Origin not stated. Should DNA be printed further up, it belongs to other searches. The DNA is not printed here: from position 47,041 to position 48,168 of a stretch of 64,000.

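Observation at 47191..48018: Uncharacterized radical SAM enzyme embedded inside the NAD salvage operon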

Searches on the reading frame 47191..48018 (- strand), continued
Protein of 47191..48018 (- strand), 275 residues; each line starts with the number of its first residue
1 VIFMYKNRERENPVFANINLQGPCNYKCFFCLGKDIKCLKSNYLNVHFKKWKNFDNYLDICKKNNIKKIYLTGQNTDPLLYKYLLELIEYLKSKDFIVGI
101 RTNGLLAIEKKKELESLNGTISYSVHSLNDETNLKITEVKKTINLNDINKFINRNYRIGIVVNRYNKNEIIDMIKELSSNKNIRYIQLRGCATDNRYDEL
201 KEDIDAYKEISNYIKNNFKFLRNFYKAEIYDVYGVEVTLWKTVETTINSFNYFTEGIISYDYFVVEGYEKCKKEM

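Call 63: search_protein_families(library=pfam, proteins=[P0132, P0141, P0144, P0196, P0199, P0205, P0208, P0266, P0227, P0200], max_evalue=0.001)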
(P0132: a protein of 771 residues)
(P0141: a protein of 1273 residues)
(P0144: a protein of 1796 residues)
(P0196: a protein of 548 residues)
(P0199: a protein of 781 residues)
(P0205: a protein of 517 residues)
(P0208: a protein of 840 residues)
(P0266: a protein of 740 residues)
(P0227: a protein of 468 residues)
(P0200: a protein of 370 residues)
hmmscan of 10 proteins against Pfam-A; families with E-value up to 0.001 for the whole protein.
P0132 (771 aa): 3 families
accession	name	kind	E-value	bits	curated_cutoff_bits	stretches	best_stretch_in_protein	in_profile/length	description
PF04055.27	Radical_SAM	-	2.7e-08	34.6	29.5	1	25-154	2-125/166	Radical SAM superfamily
PF00702.32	Hydrolase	-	1.2e-07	32.7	26.4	1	559-709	4-179/191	haloacid dehalogenase-like hydrolase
PF13419.12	HAD_2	-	5.7e-06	27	23.8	1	560-691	2-130/178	Haloacid dehalogenase-like hydrolase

P0141 (1273 aa): 5 families
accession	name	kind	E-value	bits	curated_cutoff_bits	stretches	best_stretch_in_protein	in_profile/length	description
PF04055.27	Radical_SAM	-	2.2e-12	47.9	29.5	1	209-363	7-166/166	Radical SAM superfamily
PF00702.32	Hydrolase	-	4e-12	47.4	26.4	0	740-864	5-143/191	haloacid dehalogenase-like hydrolase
PF12710.13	HAD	-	7e-11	43.3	27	1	740-863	2-130/189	haloacid dehalogenase-like hydrolase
PF13419.12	HAD_2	-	2.4e-10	41.3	23.8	1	740-862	2-123/178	Haloacid dehalogenase-like hydrolase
PF13344.12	Hydrolase_6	-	0.00036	20.9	27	0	818-869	14-66/101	Haloacid dehalogenase-like hydrolase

P0144 (1796 aa): 10 families
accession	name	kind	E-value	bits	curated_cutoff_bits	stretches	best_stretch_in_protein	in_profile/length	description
PF01370.27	Epimerase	-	3e-16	60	20.9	2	1218-1340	5-119/240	NAD dependent epimerase/dehydratase family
PF00702.32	Hydrolase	-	1.6e-11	45.4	26.4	1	735-904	3-185/191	haloacid dehalogenase-like hydrolase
PF13419.12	HAD_2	-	5.7e-10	40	23.8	1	736-859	1-123/178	Haloacid dehalogenase-like hydrolase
PF12710.13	HAD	-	2.4e-09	38.3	27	0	1040-1110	64-131/189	haloacid dehalogenase-like hydrolase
PF04055.27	Radical_SAM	-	8.1e-09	36.3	29.5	1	207-363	4-165/166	Radical SAM superfamily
PF07993.18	NAD_binding_4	-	1.1e-07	31.7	20.1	1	1218-1452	3-217/258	Male sterility protein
PF13460.12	NAD_binding_10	-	2.3e-06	28.1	27.2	1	1218-1341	1-103/184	NAD(P)H-binding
PF04321.23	RmlD_sub_bind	-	4.2e-06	26.5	27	0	1409-1522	123-236/287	RmlD substrate binding domain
PF00293.34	NUDIX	-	0.00071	20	21.1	0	585-700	13-132/134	NUDIX domain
PF16363.11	GDP_Man_Dehyd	-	0.00083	19.3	27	0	1218-1340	4-133/332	GDP-mannose 4,6 dehydratase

P0196 (548 aa): 1 family
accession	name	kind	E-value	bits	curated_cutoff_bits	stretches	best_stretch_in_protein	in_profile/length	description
PF04055.27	Radical_SAM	-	1.1e-09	39.2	29.5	1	310-424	7-121/166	Radical SAM superfamily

P0199 (781 aa): 2 families
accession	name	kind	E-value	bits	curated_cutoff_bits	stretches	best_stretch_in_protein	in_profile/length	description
PF04055.27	Radical_SAM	-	5.7e-26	92.1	29.5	2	100-280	2-164/166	Radical SAM superfamily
PF13353.11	Fer4_12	-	2e-05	25.3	22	0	539-644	9-110/137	4Fe-4S single cluster domain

P0205 (517 aa): 2 families
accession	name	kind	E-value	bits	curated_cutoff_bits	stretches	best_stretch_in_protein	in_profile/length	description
PF04055.27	Radical_SAM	-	1.2e-08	35.8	29.5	1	271-385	6-120/166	Radical SAM superfamily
PF06969.22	HemN_C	-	1.9e-05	25.1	24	1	101-147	20-64/67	HemN C-terminal domain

P0208 (840 aa): 1 family
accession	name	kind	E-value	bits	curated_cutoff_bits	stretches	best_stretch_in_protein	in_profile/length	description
PF04055.27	Radical_SAM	-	1.9e-24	87.1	29.5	2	110-277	3-154/166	Radical SAM superfamily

P0266 (740 aa): 2 families
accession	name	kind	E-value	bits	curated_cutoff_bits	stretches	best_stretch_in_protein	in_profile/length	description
PF04055.27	Radical_SAM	-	3e-24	86.5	29.5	2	72-248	1-165/166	Radical SAM superfamily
PF06969.22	HemN_C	-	8.6e-07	29.4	24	1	394-439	21-66/67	HemN C-terminal domain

P0227 (468 aa): 2 families
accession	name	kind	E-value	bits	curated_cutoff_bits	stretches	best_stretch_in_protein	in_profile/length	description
PF01467.32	CTP_transf_like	-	2.7e-09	37.7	21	1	268-429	1-132/133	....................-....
PF04055.27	Radical_SAM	-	1.4e-07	32.2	29.5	1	15-129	7-121/166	Radical SAM superfamily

P0200 (370 aa): 1 family
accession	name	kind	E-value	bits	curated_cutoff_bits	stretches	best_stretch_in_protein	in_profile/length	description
PF04055.27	Radical_SAM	-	2e-07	31.8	29.5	1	125-240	6-121/166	Radical SAM superfamily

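Call 64: list_cluster_members(proteins=[P0132, P0141, P0144, P0227, P0131, P0138])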
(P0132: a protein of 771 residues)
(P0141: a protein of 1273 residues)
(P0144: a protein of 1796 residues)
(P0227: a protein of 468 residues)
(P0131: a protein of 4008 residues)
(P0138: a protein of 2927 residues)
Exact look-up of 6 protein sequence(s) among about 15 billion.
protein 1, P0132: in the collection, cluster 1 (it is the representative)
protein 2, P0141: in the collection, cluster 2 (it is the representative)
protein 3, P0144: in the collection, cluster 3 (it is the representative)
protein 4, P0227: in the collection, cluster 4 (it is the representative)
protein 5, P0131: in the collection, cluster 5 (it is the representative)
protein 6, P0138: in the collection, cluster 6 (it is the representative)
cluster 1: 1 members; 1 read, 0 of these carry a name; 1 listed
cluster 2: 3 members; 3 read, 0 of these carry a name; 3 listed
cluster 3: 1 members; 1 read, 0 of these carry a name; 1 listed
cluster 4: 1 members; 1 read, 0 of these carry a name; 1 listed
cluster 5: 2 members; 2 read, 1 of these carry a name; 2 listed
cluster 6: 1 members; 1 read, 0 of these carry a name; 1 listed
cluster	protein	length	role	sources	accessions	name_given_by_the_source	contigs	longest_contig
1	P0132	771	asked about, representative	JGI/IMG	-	-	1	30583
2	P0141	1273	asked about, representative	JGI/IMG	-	-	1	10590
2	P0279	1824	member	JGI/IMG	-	-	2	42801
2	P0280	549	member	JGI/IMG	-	-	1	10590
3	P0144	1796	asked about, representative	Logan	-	-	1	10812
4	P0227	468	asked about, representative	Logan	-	-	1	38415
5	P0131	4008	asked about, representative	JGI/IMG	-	NAD+ synthase (glutamine-hydrolysing)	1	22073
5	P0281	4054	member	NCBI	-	-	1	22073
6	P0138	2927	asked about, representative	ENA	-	-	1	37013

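Call 66: search_protein_families(library=pfam, proteins=[P0131, P0138, P0279], max_evalue=0.0001)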
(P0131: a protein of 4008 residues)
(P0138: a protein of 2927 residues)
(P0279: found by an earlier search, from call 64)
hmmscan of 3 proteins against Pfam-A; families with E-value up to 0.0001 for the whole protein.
P0131 (4008 aa): 10 families
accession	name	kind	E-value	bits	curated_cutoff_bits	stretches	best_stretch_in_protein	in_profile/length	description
PF02540.23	NAD_synthase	-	3.9e-56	190.3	21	1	1179-1424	7-241/242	NAD synthase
PF17767.7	NAPRTase_N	-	2.5e-41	141.4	32.6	2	2512-2632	1-122/125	Nicotinate phosphoribosyltransferase (NAPRTase) N-terminal domain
PF00795.27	CN_hydrolase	-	2.6e-22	79.8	23.2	1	854-1015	1-154/256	Carbon-nitrogen hydrolase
PF01467.32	CTP_transf_like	-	3.7e-21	76.2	21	1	380-538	1-133/133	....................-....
PF00293.34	NUDIX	-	2.9e-20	73.1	21.1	2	3763-3892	6-130/134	NUDIX domain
PF00702.32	Hydrolase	-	1.7e-18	68.1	26.4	2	594-743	4-151/191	haloacid dehalogenase-like hydrolase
PF00857.26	Isochorismatase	-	2.8e-12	47.5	27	1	2336-2477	27-174/175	Isochorismatase domain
PF04095.22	NAPRTase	-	9.1e-10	39.1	20.8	1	1903-2072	4-184/239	Nicotinate phosphoribosyltransferase (NAPRTase) family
PF13419.12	HAD_2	-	7.2e-09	36.4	23.8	0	3415-3538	1-123/178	Haloacid dehalogenase-like hydrolase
PF04055.27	Radical_SAM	-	1.5e-07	32.2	29.5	1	2882-3041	2-166/166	Radical SAM superfamily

P0138 (2927 aa): 10 families
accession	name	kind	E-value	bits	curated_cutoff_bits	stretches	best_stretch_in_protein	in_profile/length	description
PF02540.23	NAD_synthase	-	1.1e-75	254.3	21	1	2427-2678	2-242/242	NAD synthase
PF17767.7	NAPRTase_N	-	4.7e-53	179.2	32.6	2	760-884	1-125/125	Nicotinate phosphoribosyltransferase (NAPRTase) N-terminal domain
PF00795.27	CN_hydrolase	-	1.8e-35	122.9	23.2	1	2142-2390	1-255/256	Carbon-nitrogen hydrolase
PF00857.26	Isochorismatase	-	4.3e-13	50.1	27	1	498-696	2-148/175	Isochorismatase domain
PF00293.34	NUDIX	-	3.1e-11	43.9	21.1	1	1993-2119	14-127/134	NUDIX domain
PF04095.22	NAPRTase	-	9.8e-08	32.5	20.8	1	221-401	3-194/239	Nicotinate phosphoribosyltransferase (NAPRTase) family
PF00702.32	Hydrolase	-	4.1e-07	31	26.4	1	1637-1809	5-191/191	haloacid dehalogenase-like hydrolase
PF02749.22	QRPTase_N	-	4.9e-07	30.3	27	0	848-885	43-80/82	Quinolinate phosphoribosyl transferase, N-terminal domain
PF04055.27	Radical_SAM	-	4.6e-05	24.1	29.5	0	1134-1224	26-122/166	Radical SAM superfamily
PF17956.6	NAPRTase_C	-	7.8e-05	23.6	23.3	0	434-487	49-102/111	Nicotinate phosphoribosyltransferase C-terminal domain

P0279 (1824 aa): 7 families
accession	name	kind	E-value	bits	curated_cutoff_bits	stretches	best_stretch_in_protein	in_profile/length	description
PF01370.27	Epimerase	-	3.6e-15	56.5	20.9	2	1243-1374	5-130/240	NAD dependent epimerase/dehydratase family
PF04055.27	Radical_SAM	-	3e-12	47.5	29.5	1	209-363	7-166/166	Radical SAM superfamily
PF00702.32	Hydrolase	-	1.4e-11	45.6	26.4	0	740-864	5-143/191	haloacid dehalogenase-like hydrolase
PF12710.13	HAD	-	2.8e-10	41.4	27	0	740-863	2-130/189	haloacid dehalogenase-like hydrolase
PF13419.12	HAD_2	-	6.2e-10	39.9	23.8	0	740-862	2-123/178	Haloacid dehalogenase-like hydrolase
PF07993.18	NAD_binding_4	-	5.5e-08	32.7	20.1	1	1297-1454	80-197/258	Male sterility protein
PF16363.11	GDP_Man_Dehyd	-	4.5e-06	26.8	27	0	1243-1365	4-133/332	GDP-mannose 4,6 dehydratase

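Call 71: find_encoding_contigs(protein=P0131, flank=5000, max_places=2)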
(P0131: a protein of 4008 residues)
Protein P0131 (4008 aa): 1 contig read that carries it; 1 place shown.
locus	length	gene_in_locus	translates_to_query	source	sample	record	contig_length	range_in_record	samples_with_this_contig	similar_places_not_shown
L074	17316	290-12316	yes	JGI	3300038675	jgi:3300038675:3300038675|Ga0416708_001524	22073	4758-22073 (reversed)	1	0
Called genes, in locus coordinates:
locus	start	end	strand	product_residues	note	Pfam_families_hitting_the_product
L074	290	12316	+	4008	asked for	PF01467:CTP_transf_like, PF00795:CN_hydrolase, PF02540:NAD_synthase, PF17767:NAPRTase_N, PF04095:NAPRTase, PF00857:Isochorismatase, PF17767:NAPRTase_N, PF00293:NUDIX, +5 more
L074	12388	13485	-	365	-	PF03739:LptF_LptG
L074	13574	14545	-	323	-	PF03739:LptF_LptG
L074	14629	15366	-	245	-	PF18912:DZR_2, PF00156:Pribosyltran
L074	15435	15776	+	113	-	-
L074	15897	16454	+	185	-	PF00156:Pribosyltran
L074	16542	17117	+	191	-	PF02545:Maf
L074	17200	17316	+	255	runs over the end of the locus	PF01435:Peptidase_M48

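Call 81: find_related_loci(query=L070:5484-6947:+, collection=viral_contigs, flank=8000)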
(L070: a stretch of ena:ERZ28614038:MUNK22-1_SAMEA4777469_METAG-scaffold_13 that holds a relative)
Query L070:5484-6947:+ (487 aa) in viral_contigs; peptide patterns used: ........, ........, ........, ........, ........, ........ (x = any residue, [..] = any of these).
6 stretches matched a pattern, but none encodes a relative of the query by tblastn (E <= 1e-3).

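Call 82: fold_search(model_id=the predicted structure, library=pdb)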
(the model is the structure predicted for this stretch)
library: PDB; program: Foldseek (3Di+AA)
matches with E <= 10: 1394; with E <= 0.001: 35
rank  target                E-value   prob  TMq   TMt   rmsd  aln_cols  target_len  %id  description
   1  2fb2_B                7.7e-10  1.00  0.70  0.60   6.2       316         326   19  Structure of the MoaA Arg17/266/268/Ala triple mutant (released 2006-05-09)
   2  8hzy_B                2.7e-08  1.00  0.52  0.33   6.8       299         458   14  The crystal structure of a Radical SAM Enzyme DesII (released 2024-07-10)
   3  7n7i_A                1.3e-07  1.00  0.56  0.56  10.2       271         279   20  X-ray crystal structure of Viperin-like enzyme from Trichoderma virens (released 2021-06-30)
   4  7bi7_A                1.9e-07  1.00  0.54  0.53   8.8       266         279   18  An Unexpected P-Cluster like Intermediate En Route to the Nitrogenase FeMo-co (released 2021-03-10)
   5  5v1s_A                2.2e-07  1.00  0.62  0.42   4.5       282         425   16  Crystal structure of Streptococcus suis SuiB bound to S-adenosylmethionine (released 2017-08-30)
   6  5v1t_A                2.8e-07  1.00  0.61  0.40   6.4       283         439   14  Crystal structure of Streptococcus suis SuiB bound to precursor peptide SuiA (released 2017-08-30)
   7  7bi7_B                3.0e-07  1.00  0.54  0.54   8.4       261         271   18  An Unexpected P-Cluster like Intermediate En Route to the Nitrogenase FeMo-co (released 2021-03-10)
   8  6efn                  3.4e-07  1.00  0.61  0.46   5.3       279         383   15  Structure of a RiPP maturase, SkfB (released 2018-10-24)
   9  5v1q_A                4.8e-07  1.00  0.59  0.40   4.9       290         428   15  Crystal structure of Streptococcus suis SuiB (released 2017-08-30)
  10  5v1q_B                8.4e-07  1.00  0.62  0.41   4.5       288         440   16  Crystal structure of Streptococcus suis SuiB (released 2017-08-30)
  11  6djt                  1.8e-06  1.00  0.52  0.48   7.4       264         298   20  Structure of TYW1 with a lysine-pyruvate adduct bound (released 2018-06-13)
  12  7vob                  2.9e-06  1.00  0.52  0.44   5.6       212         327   16  The crystal structure of a Radical SAM Enzyme BlsE involved in the Biosynthesis of Blasticidin S (released 2022-05-04)
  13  6y1x_A                3.4e-06  1.00  0.52  0.56   5.4       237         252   14  X-ray structure of the radical SAM protein NifB, a key nitrogenase maturating enzyme (released 2020-06-17)
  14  5v1s_B                3.7e-06  1.00  0.60  0.41   4.6       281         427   14  Crystal structure of Streptococcus suis SuiB bound to S-adenosylmethionine (released 2017-08-30)
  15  6b4c_H                4.4e-06  1.00  0.49  0.51   8.5       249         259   20  Structure of Viperin from Trichoderma virens (released 2018-07-25)
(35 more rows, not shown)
